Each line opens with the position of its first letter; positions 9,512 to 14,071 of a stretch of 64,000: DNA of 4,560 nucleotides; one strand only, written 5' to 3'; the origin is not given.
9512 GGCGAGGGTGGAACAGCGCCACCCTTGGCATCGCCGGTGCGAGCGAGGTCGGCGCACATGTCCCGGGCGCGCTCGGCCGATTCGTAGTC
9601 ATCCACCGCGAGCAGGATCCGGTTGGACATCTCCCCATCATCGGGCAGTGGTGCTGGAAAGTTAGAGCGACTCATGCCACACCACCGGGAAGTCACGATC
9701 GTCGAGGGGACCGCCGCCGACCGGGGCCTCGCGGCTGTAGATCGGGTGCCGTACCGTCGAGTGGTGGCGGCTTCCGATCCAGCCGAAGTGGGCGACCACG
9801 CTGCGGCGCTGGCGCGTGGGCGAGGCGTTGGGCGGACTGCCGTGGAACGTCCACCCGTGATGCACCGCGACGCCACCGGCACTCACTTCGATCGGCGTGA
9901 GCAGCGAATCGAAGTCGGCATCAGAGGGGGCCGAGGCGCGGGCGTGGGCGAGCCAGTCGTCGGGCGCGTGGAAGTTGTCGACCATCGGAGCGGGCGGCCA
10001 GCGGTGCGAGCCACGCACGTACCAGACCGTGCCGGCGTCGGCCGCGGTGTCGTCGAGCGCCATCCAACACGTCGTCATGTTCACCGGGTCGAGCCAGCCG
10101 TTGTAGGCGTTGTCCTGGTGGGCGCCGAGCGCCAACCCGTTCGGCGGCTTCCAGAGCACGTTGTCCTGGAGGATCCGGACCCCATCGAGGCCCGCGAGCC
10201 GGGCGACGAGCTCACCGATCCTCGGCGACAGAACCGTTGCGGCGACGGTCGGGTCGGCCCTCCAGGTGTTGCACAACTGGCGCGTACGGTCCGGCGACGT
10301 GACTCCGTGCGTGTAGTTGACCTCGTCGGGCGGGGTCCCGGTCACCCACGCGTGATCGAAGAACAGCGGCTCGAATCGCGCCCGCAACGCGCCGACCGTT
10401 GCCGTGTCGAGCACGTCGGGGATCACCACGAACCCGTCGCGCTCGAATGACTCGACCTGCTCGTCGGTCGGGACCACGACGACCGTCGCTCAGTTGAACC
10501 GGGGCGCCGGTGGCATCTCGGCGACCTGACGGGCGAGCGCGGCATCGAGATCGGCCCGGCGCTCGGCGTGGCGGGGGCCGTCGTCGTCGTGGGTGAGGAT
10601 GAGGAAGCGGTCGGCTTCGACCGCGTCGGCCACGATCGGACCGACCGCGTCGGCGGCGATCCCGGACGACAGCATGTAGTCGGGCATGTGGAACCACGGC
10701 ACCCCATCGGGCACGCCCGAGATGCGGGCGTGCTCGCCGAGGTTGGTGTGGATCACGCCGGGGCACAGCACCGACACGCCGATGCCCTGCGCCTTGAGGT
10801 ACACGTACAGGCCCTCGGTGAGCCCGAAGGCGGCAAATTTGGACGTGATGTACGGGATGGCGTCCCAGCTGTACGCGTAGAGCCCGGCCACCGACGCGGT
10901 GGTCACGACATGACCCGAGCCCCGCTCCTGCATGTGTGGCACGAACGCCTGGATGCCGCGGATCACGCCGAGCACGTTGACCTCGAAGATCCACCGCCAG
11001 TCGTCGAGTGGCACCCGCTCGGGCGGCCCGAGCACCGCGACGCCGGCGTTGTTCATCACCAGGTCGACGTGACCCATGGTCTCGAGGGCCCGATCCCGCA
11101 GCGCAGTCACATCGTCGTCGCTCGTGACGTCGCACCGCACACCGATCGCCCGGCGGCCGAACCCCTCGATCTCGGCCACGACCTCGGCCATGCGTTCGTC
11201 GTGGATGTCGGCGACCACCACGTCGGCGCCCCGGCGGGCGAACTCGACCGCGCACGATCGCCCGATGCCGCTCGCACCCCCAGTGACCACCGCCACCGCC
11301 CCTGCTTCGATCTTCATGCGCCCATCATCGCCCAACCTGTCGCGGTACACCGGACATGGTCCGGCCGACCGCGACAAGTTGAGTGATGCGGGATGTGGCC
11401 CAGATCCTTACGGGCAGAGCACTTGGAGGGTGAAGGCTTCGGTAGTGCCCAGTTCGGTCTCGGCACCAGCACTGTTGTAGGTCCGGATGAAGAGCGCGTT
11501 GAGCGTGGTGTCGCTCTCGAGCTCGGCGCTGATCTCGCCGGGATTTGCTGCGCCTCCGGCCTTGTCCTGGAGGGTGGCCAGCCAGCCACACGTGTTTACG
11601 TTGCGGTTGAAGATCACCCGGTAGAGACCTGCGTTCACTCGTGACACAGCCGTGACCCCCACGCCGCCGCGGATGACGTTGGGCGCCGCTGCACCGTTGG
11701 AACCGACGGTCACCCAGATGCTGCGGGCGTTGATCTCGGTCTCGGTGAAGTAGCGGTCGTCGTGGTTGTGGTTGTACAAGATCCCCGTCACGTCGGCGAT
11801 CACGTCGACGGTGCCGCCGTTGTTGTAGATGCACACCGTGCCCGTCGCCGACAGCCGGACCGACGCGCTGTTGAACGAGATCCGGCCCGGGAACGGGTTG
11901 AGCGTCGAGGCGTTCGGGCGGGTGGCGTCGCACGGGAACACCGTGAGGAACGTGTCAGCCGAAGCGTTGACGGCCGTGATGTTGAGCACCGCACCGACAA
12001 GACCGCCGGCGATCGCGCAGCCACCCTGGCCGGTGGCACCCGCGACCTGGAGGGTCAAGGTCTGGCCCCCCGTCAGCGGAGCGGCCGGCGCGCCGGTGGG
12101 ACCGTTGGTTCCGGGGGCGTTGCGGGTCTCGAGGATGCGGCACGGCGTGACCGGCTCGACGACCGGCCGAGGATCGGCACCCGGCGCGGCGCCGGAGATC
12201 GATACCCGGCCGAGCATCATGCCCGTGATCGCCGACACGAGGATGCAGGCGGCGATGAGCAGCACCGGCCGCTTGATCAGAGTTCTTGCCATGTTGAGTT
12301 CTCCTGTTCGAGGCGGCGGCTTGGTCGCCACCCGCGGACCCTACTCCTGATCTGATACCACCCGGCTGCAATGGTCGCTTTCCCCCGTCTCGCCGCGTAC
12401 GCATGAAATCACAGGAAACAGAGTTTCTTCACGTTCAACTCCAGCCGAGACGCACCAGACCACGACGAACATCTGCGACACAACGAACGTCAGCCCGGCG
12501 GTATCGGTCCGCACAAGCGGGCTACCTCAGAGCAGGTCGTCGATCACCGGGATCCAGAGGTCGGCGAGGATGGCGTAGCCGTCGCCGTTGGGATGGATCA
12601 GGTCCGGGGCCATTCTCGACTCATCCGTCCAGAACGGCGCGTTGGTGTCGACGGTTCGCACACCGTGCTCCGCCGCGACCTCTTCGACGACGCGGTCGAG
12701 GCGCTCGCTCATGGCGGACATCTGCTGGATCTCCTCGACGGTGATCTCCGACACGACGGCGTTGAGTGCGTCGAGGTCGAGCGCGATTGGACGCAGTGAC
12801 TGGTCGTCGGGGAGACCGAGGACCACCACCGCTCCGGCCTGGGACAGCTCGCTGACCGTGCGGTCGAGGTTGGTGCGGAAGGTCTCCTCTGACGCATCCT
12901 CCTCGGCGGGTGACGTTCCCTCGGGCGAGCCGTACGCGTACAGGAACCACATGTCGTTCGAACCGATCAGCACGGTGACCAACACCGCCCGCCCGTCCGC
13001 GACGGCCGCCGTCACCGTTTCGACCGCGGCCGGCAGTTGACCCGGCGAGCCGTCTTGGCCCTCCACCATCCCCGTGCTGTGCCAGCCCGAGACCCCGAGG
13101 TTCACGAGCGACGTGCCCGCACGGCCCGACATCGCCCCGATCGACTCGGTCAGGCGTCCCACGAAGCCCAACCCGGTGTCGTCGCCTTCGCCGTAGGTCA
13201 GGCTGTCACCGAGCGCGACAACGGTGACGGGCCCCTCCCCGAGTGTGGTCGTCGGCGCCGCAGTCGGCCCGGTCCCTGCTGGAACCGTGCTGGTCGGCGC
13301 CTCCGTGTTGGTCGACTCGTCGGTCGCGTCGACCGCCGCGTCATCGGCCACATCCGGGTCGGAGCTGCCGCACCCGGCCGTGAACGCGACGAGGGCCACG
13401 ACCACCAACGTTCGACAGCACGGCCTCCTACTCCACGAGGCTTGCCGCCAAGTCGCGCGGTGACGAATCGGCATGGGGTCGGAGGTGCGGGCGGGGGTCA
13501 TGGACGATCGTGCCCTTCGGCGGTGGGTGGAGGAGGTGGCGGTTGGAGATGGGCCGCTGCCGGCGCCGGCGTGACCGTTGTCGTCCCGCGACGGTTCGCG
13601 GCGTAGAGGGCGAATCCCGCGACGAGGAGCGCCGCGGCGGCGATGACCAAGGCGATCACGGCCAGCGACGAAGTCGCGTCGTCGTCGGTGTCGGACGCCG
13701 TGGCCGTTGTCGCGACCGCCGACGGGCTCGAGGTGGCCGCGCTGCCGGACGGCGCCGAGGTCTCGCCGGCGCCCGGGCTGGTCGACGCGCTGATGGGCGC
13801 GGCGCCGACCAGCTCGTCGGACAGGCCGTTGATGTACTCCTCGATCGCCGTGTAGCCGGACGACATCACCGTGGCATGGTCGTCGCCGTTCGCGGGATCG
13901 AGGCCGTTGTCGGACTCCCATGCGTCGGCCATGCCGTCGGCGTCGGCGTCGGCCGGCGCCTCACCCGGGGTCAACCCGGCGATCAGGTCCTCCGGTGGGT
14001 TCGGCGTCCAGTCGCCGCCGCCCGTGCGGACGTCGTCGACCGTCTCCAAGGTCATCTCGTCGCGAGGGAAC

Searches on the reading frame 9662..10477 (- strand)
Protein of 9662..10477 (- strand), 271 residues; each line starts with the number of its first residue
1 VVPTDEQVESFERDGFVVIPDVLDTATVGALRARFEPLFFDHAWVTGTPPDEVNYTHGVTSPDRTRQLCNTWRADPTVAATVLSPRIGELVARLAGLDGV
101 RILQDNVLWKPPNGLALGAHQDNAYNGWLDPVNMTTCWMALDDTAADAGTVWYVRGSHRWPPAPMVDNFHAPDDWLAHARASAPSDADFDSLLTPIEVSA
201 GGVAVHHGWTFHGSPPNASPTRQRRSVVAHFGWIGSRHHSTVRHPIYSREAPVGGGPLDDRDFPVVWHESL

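Call 28: search_protein_families(library=pfam, proteins=[window:9662-10477:-], max_evalue=0.0001)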
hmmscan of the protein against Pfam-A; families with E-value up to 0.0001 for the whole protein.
window:9662-10477:- (271 aa): 1 family
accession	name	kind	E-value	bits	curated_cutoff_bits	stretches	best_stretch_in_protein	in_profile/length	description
PF05721.19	PhyH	-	3.2e-30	106.4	22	1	11-224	1-211/213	Phytanoyl-CoA dioxygenase (PhyH)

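Call 101: search_solved_structures(query=window:9662-10477:-, max_evalue=0.001)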
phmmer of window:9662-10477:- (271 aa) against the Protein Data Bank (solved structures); distinct sequences matched with E-value up to 0.001: 7.
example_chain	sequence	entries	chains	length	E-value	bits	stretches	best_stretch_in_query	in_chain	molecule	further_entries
5epa_A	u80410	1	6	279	9.6e-12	47.8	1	6-266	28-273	SnoK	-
9c9n_A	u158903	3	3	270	1e-10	44.4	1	5-235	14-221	Fe/2-OG dependent dioxygenase MysH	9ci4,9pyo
9pze_A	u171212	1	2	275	1.1e-10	44.3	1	5-235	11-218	Fe/2-OG dependent dioxygenase MysH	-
2opw_A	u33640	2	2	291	1.3e-08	37.5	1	76-230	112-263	PHYHD1 protein | Phytanoyl-CoA dioxygenase domain-containing protein 1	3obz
4xab_A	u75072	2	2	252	1.4e-07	34.2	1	8-227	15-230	EvdO2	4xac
6zyk_A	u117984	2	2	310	5.7e-07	32.1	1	83-223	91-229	Monooxygenase | Uncharacterized protein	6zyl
5ep9_A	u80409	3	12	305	0.00026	23.4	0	10-220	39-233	SnoN,Epimerase SnoN | SnoN,SnoN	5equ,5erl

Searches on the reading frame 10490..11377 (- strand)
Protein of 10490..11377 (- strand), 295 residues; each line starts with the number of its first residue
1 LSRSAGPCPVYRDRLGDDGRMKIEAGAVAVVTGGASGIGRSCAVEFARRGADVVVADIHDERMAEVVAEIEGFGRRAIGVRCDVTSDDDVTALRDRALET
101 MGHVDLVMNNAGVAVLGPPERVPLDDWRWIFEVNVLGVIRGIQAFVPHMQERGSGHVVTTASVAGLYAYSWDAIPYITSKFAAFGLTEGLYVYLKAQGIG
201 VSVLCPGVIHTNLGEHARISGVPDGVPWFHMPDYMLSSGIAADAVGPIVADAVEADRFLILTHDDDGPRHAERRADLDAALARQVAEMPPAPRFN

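Call 28: search_protein_families(library=pfam, proteins=[window:10490-11377:-], max_evalue=0.0001)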
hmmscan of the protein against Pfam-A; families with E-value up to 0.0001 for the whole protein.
window:10490-11377:- (295 aa): 3 families
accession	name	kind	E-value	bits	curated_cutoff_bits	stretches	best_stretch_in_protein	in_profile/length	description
PF00106.31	adh_short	-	2.7e-50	171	26.6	1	28-216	2-189/195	short chain dehydrogenase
PF13561.12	adh_short_C2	-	3.5e-36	125.4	27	1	35-216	3-183/236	Enoyl-(Acyl carrier protein) reductase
PF08659.16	KR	-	1.1e-11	45.4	22.6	1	28-170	2-144/180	KR domain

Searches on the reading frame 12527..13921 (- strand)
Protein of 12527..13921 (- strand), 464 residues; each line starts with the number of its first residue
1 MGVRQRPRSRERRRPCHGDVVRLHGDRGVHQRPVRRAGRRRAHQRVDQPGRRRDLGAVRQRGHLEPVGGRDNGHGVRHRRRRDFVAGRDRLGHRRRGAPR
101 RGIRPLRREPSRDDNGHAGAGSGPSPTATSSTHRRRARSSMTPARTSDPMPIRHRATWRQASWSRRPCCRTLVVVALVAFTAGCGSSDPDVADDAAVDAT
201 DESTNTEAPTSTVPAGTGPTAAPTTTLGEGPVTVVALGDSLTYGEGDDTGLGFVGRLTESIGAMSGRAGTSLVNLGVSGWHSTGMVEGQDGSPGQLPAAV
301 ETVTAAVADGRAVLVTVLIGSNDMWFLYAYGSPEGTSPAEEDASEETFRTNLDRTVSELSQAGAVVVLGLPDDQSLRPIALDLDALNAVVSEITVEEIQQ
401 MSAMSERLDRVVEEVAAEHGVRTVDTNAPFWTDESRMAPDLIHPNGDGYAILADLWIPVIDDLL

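Call 11: search_protein_families(library=pfam, proteins=[window:12527-13921:-], max_evalue=0.001)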
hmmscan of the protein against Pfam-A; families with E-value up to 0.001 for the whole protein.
window:12527-13921:- (464 aa): 4 families
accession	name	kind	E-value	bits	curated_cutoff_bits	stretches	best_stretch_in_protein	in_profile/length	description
PF13472.12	Lipase_GDSL_2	-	1.2e-22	81.7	32.9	1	236-451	1-178/178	GDSL-like Lipase/Acylhydrolase family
PF00657.28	Lipase_GDSL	-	2e-13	51.4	23.6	1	234-455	1-207/208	GDSL-like Lipase/Acylhydrolase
PF19040.6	SGNH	-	1.3e-05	25.5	27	1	256-434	36-216/248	SGNH domain (fused to AT3 domains)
PF04311.20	DUF459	-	0.00017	21.4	27.2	0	302-393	50-138/197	Protein of unknown function (DUF459)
